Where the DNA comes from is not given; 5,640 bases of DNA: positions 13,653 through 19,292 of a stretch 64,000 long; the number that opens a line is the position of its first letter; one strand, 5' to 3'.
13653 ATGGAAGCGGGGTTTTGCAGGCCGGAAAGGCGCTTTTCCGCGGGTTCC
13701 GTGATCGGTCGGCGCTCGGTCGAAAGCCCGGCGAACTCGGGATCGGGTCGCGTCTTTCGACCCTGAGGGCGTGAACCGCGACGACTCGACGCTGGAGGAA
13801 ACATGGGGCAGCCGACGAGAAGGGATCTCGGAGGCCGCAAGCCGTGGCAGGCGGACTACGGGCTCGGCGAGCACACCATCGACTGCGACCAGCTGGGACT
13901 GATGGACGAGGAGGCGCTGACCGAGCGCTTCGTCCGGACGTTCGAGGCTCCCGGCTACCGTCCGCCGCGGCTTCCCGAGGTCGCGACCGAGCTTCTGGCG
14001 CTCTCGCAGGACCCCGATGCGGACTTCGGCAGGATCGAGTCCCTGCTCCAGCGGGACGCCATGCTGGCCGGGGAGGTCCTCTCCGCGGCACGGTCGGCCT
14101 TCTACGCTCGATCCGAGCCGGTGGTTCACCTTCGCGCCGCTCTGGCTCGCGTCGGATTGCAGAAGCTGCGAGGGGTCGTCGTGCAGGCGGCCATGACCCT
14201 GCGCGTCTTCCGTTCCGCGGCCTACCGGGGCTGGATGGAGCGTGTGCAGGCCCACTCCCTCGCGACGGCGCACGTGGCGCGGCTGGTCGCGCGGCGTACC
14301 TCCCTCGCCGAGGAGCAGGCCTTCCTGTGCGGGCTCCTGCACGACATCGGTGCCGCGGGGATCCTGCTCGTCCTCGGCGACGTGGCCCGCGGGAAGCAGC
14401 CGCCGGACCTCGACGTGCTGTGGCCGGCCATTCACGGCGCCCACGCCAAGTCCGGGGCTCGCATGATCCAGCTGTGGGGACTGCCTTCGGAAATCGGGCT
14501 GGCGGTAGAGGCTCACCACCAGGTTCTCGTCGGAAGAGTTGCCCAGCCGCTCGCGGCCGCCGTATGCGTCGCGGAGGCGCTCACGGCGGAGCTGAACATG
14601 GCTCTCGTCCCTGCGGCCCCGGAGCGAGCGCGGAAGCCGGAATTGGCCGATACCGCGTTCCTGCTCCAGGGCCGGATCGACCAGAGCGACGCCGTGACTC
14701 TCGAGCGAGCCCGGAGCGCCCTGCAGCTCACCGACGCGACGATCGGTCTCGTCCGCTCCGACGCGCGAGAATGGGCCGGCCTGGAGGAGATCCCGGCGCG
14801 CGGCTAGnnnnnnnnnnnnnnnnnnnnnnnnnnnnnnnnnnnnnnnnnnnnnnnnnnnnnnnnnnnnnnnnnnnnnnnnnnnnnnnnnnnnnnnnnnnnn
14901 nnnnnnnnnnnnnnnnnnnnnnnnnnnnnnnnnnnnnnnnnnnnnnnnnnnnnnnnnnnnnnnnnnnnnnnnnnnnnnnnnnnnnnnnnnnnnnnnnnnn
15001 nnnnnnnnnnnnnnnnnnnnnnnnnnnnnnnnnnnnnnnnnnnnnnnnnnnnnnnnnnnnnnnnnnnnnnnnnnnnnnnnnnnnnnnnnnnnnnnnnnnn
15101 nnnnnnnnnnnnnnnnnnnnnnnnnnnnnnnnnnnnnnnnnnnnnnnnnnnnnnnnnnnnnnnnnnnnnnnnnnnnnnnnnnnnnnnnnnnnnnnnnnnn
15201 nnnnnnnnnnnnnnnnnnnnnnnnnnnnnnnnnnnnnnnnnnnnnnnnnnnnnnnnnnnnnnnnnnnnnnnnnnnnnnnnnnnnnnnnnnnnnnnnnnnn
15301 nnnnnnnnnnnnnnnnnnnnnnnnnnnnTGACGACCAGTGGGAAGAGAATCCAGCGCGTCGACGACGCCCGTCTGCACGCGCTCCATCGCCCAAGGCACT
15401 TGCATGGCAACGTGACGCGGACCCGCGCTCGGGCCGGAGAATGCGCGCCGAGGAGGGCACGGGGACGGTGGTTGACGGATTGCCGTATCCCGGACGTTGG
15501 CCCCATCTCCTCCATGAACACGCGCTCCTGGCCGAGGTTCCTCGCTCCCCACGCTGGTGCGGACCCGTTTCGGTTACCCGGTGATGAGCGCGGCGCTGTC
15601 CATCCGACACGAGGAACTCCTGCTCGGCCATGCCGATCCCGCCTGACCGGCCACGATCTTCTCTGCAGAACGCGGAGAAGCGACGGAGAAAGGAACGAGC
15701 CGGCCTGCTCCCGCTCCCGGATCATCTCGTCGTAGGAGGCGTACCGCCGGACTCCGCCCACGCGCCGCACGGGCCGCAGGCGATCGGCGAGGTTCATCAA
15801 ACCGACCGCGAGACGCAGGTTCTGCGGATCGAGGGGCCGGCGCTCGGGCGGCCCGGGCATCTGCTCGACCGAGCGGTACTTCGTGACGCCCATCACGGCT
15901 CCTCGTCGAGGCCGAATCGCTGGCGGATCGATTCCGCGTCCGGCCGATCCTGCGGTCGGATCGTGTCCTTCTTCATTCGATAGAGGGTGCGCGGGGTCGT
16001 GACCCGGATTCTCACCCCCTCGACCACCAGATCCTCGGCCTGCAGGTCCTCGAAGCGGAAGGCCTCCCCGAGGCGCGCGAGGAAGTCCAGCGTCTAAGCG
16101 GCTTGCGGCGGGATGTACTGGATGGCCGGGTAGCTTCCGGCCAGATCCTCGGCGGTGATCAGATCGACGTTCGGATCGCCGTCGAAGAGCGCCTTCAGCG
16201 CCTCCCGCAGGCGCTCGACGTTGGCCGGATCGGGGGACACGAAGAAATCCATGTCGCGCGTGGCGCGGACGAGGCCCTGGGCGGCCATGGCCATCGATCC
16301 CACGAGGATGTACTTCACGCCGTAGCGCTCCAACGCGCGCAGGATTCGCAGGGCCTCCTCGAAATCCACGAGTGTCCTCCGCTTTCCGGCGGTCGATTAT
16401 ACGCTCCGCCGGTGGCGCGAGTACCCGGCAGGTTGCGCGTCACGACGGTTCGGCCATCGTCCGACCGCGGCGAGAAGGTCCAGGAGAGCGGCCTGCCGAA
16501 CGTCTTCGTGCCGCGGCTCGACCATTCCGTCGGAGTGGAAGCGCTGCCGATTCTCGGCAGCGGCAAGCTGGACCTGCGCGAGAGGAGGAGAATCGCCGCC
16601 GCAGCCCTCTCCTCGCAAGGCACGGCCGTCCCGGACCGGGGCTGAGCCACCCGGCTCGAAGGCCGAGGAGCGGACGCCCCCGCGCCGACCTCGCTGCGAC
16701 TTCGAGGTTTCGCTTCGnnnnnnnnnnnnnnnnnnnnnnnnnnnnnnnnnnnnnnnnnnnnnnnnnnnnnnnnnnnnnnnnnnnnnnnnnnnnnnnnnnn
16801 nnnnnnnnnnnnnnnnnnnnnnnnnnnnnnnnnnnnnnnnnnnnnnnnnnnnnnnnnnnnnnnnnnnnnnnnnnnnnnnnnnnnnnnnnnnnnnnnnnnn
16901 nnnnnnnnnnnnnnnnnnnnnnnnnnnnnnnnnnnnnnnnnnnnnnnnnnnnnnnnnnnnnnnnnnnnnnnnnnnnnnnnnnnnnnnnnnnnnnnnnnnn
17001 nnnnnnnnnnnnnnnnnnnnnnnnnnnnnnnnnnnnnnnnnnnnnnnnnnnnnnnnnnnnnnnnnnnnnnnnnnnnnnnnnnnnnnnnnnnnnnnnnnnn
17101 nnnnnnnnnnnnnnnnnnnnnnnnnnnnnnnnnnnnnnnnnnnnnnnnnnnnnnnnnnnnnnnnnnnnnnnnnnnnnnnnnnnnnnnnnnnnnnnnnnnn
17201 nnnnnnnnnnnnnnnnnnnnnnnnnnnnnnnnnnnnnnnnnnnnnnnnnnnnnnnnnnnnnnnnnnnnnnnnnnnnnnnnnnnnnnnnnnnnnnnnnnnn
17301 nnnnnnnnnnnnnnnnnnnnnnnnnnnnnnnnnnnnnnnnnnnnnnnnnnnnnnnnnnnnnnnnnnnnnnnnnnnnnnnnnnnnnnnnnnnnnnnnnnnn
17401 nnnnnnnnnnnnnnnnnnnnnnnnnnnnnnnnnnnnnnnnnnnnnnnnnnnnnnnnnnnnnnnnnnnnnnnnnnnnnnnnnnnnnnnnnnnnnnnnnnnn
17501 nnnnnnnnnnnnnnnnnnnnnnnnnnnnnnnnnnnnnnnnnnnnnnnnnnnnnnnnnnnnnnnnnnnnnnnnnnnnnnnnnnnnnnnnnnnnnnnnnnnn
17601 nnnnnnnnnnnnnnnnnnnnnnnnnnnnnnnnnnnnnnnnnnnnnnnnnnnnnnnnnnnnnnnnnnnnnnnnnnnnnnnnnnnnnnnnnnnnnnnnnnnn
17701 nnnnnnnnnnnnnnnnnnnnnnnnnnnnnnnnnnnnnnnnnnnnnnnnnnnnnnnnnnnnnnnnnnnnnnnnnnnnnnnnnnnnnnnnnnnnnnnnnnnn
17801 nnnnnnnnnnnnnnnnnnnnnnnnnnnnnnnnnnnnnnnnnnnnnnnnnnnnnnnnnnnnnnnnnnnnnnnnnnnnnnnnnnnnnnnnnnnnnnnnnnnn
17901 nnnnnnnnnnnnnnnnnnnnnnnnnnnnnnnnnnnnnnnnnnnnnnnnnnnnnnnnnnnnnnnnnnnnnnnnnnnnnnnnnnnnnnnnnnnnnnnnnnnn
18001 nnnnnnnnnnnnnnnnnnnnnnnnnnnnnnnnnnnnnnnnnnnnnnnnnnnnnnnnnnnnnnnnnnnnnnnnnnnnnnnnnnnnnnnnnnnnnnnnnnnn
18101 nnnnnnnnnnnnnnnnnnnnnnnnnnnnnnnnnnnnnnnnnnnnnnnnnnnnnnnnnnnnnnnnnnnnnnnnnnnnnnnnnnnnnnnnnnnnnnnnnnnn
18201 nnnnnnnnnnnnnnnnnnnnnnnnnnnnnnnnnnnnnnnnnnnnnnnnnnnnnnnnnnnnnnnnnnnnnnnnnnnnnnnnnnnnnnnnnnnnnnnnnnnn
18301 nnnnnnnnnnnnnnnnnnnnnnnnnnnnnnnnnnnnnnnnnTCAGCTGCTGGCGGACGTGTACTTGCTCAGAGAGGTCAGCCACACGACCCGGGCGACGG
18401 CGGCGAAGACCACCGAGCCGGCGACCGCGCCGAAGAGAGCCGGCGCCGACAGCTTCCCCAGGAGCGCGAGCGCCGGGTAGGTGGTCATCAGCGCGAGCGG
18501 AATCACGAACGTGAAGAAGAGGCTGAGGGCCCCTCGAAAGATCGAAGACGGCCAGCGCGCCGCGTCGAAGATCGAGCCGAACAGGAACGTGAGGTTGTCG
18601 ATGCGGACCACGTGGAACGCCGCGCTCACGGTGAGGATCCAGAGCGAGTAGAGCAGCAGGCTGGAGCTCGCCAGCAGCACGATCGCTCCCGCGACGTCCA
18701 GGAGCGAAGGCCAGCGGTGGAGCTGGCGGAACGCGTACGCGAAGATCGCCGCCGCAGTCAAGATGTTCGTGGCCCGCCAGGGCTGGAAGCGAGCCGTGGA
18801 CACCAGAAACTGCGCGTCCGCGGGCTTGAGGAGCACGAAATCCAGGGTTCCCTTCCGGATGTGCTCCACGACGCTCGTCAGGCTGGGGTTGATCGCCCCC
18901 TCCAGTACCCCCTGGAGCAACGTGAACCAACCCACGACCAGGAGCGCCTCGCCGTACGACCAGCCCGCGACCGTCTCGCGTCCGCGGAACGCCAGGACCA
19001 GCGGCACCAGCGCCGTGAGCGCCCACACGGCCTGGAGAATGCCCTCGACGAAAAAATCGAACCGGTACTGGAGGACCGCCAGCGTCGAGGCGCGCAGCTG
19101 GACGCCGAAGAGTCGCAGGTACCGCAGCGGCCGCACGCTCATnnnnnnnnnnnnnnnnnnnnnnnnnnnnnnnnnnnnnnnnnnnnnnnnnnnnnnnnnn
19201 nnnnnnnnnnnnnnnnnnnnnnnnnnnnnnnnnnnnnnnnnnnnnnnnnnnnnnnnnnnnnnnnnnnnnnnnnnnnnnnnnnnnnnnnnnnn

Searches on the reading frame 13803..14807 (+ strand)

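Call 30: search_protein_families(library=pfam, proteins=[window:13803-14807:+], max_evalue=0.0001)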
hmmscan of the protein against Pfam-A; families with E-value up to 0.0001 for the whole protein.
window:13803-14807:+ (334 aa): 2 families
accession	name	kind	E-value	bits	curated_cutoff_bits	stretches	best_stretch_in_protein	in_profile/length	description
PF08668.18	HDOD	-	9.5e-35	120.3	22.9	1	55-240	2-195/196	HDOD domain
PF01966.28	HD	-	4.8e-10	40.2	22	1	150-262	3-115/116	HD domain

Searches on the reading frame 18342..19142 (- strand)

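Call 30: search_protein_families(library=pfam, proteins=[window:18342-19142:-], max_evalue=0.0001)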
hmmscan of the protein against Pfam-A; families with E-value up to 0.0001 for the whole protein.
window:18342-19142:- (266 aa): 1 family
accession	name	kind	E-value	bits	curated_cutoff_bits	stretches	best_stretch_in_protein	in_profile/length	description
PF06182.17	ABC2_membrane_6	-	1.5e-49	169.3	22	1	39-265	2-229/229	ABC-2 family transporter protein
